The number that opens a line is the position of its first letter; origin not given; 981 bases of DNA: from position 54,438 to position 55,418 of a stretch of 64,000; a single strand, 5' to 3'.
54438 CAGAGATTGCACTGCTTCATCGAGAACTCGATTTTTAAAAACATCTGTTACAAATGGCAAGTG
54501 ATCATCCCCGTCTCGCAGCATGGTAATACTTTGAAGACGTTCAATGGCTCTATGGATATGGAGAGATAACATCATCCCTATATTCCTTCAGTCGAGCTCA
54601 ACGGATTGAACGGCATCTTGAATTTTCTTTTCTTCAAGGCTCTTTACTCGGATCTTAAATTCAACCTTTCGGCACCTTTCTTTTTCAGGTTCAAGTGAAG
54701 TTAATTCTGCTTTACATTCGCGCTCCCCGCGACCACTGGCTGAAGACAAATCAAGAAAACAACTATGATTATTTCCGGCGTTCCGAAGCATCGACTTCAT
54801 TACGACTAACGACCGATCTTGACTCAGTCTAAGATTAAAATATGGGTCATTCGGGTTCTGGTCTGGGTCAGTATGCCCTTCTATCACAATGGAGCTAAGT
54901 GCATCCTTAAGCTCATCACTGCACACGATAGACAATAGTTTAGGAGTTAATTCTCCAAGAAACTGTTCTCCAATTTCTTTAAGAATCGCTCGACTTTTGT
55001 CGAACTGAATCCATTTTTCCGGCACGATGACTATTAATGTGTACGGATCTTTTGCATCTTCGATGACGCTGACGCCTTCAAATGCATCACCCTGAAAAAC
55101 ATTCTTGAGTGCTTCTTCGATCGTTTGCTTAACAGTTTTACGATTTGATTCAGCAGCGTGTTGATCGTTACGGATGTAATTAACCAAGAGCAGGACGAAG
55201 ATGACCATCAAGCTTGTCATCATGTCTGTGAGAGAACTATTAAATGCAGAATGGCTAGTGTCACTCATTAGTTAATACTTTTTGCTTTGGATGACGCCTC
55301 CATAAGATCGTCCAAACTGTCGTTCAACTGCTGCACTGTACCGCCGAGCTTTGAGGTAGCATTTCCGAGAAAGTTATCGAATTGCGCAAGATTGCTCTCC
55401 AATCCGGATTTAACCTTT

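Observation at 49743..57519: ArsR-fronted type I Zorya-like operon (zorA-zorB-zorC-zorD) carried as ICE cargo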

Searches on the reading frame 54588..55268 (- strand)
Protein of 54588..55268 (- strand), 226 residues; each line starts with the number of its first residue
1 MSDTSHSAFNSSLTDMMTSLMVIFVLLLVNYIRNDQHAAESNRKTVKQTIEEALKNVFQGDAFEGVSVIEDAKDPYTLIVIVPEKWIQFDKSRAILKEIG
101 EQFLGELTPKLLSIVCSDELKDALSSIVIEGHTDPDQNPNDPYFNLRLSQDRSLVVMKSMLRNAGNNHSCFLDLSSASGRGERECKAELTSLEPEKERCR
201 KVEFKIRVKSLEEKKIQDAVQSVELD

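Call 3: search_protein_families(library=pfam, proteins=[window:54588-55268:-], max_evalue=0.01)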
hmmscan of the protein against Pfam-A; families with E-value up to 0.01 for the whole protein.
window:54588-55268:- (226 aa): 2 families
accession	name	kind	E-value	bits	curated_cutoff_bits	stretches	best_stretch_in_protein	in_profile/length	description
PF00691.25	OmpA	-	0.0001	23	27.2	1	116-182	20-81/98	OmpA family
PF13677.11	MotB_plug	-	0.0073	16.3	24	0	8-28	17-37/58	Membrane MotB of proton-channel complex MotA/MotB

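Call 4: search_protein_families(library=padloc, proteins=[window:54588-55268:-], max_evalue=0.01)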
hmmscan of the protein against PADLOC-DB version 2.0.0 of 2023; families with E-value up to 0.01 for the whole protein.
window:54588-55268:- (226 aa): 7 families
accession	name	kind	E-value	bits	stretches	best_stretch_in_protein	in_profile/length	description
PDLC00609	ZorB1|ZorB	-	1.6e-31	107.6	1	4-212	13-220/232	MotB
PDLC00641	ZorB2|ZorB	-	5.3e-27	93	1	6-220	13-234/238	MotB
PDLC00611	ZorB1|ZorB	-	3.7e-20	70.6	1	5-218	16-225/240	MotB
PDLC00608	ZorB1|ZorB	-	3.3e-19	67.2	1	6-221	14-240/243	MotB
PDLC00610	ZorB1|ZorB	-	4.4e-15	53.9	1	7-222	14-250/254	MotB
PDLC00612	ZorB1|ZorB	-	6.3e-10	37.1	2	115-164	176-221/293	MotB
PDLC00651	ZorB3|ZorB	-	0.00013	19.6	1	11-171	17-173/215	MotB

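Call 38: search_solved_structures(query=window:54588-55268:-, max_evalue=0.01, show_alignments=1)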
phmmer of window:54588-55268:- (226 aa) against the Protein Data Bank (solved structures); distinct sequences matched with E-value up to 0.01: 2.
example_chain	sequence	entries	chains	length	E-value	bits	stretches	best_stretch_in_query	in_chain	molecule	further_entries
8vvi_A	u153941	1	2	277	8.9e-08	35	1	11-221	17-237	Motility protein B-like N-terminal domain-containing protein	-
8qyd_F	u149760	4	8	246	1.4e-06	31.1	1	2-214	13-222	Membrane protein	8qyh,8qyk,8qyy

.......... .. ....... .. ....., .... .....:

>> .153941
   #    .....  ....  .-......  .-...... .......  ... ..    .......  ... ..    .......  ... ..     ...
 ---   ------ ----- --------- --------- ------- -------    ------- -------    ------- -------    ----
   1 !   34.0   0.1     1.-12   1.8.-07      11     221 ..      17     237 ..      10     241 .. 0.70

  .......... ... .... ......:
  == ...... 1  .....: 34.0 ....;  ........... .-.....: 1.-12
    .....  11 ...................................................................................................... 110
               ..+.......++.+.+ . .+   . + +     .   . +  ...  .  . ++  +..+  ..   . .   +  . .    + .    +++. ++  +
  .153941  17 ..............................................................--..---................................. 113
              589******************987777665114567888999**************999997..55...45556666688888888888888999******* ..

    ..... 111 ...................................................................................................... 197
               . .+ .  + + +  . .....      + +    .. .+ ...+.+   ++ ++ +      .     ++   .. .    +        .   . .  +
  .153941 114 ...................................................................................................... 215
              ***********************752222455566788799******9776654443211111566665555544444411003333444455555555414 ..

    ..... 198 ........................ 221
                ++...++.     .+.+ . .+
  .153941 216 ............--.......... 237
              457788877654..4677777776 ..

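Call 42: search_protein_families(library=ncbifam, proteins=[window:54588-55268:-], max_evalue=0.001)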
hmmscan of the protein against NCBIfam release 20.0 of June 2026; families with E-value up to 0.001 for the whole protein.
window:54588-55268:- (226 aa): 6 families
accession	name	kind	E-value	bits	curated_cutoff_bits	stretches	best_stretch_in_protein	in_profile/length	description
NF041788.1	anti-phage_ZorB1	equivalog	6.3e-12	45.5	400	1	3-215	14-223/243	type I Zorya anti-phage system protein ZorB1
NF006508.0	PRK08944.1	subfamily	7.1e-07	28.7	259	1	117-216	202-297/304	MotB family protein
NF041787.1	anti-phage_ZorB2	equivalog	1.3e-05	25.5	400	1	17-208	1-198/210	type II Zorya anti-phage system protein ZorB2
NF005273.1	PRK06778.1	equivalog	8.1e-05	22.2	383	0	89-177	165-244/297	putative lateral flagellar export/assembly protein LafU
NF053611.1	YiaD_Gzip_OmpA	equivalog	0.00025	20.8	175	1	64-206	85-206/206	YiaD family glycine zipper/OmpA-like lipoprotein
NF006541.1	PRK09038.1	equivalog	0.00037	20.2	283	0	38-203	90-245/253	flagellar motor protein MotD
